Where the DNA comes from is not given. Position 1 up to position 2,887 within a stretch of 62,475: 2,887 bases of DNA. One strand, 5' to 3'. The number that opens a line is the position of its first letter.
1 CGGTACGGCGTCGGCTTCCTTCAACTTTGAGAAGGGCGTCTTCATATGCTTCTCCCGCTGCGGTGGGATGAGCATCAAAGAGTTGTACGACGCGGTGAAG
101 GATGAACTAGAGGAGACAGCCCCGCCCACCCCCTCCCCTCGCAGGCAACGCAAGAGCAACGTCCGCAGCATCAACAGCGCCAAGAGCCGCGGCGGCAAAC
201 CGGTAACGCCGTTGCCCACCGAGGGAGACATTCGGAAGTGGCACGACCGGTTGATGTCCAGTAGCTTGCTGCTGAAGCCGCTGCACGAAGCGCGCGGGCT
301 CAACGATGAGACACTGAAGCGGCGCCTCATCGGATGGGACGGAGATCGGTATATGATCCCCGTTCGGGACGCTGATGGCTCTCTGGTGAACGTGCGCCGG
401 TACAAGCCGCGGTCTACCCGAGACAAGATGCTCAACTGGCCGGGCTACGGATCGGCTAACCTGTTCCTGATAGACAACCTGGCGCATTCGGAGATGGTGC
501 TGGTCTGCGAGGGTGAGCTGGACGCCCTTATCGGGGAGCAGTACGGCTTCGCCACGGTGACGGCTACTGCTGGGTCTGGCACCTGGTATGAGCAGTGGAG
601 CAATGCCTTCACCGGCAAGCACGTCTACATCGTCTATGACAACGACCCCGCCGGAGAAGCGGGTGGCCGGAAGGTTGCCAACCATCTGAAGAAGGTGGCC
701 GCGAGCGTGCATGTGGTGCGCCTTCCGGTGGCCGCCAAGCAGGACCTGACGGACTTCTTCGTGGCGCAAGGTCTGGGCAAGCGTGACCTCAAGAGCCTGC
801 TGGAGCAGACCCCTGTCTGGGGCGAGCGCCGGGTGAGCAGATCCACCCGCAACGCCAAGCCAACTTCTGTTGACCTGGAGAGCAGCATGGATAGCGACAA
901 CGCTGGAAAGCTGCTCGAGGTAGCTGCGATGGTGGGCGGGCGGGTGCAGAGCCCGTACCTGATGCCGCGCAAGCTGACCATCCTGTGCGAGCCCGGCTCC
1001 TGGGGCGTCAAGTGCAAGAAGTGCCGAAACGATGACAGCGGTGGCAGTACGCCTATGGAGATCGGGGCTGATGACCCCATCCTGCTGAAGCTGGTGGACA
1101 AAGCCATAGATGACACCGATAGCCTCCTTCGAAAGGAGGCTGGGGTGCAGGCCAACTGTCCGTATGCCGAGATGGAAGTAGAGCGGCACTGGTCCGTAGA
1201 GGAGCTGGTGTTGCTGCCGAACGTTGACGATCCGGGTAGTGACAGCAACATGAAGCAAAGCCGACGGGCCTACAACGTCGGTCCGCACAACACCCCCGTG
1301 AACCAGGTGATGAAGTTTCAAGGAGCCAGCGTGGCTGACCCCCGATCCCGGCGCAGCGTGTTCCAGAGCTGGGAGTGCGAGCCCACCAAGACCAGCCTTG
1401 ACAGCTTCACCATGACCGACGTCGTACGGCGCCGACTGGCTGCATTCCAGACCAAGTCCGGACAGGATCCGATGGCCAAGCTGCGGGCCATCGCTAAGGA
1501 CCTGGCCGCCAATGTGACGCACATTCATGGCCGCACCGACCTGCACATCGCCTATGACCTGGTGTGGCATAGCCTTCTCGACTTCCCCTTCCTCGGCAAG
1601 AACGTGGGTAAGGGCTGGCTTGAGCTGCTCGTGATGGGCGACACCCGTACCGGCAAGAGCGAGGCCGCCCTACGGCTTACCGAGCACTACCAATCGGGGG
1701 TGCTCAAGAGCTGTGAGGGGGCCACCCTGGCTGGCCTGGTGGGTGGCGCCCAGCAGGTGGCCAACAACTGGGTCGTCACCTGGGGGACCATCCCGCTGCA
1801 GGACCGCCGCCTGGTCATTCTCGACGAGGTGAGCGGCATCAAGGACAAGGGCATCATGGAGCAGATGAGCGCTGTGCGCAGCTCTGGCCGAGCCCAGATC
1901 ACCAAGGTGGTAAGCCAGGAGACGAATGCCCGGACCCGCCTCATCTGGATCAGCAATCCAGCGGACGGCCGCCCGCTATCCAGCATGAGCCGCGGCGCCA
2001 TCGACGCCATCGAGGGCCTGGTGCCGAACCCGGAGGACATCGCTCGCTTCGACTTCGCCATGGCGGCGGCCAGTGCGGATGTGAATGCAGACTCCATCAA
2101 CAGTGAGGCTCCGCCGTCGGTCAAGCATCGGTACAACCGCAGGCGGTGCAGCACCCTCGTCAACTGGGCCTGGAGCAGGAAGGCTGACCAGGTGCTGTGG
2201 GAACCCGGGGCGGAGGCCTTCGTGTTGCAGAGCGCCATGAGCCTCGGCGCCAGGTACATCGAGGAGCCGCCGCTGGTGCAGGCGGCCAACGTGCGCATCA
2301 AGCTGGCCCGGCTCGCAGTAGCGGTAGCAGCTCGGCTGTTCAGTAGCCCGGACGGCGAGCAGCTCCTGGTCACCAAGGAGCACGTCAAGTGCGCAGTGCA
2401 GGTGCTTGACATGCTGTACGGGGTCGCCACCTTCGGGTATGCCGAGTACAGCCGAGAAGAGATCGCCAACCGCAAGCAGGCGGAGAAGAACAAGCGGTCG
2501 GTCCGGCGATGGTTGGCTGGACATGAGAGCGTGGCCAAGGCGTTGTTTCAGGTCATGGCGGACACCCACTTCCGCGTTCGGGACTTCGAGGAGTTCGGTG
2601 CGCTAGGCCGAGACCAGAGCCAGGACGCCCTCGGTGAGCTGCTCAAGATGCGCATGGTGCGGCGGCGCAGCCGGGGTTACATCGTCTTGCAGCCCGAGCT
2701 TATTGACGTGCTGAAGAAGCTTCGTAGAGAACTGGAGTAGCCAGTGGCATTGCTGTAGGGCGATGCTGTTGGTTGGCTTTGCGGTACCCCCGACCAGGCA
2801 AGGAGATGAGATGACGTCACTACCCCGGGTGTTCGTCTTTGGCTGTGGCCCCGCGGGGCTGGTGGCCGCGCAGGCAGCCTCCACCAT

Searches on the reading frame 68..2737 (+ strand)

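Call 57: search_protein_families(library=phrogs, proteins=[window:68-2737:+], max_evalue=0.001)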
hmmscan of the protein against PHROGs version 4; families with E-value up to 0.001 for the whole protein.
window:68-2737:+ (890 aa): 7 families
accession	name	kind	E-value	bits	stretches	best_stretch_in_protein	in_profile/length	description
phrog_18685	-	unknown function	2.6e-70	238.5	1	265-871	382-1001/1028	-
phrog_47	-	DNA, RNA and nucleotide metabolism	3.7e-18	66.5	1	66-249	148-334/947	DNA primase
phrog_239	-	DNA, RNA and nucleotide metabolism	6.4e-15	56.1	1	65-237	111-300/801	DNA primase/helicase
phrog_849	-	DNA, RNA and nucleotide metabolism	8.3e-13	49.1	1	97-247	187-342/435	DNA primase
phrog_6088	-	DNA, RNA and nucleotide metabolism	4.5e-12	46.2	1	135-247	181-298/772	DNA primase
phrog_10371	-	DNA, RNA and nucleotide metabolism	2.5e-10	40.2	1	514-635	323-446/683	DNA helicase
phrog_6444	-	DNA, RNA and nucleotide metabolism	7.7e-09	35.9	1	140-268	258-386/577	DNA primase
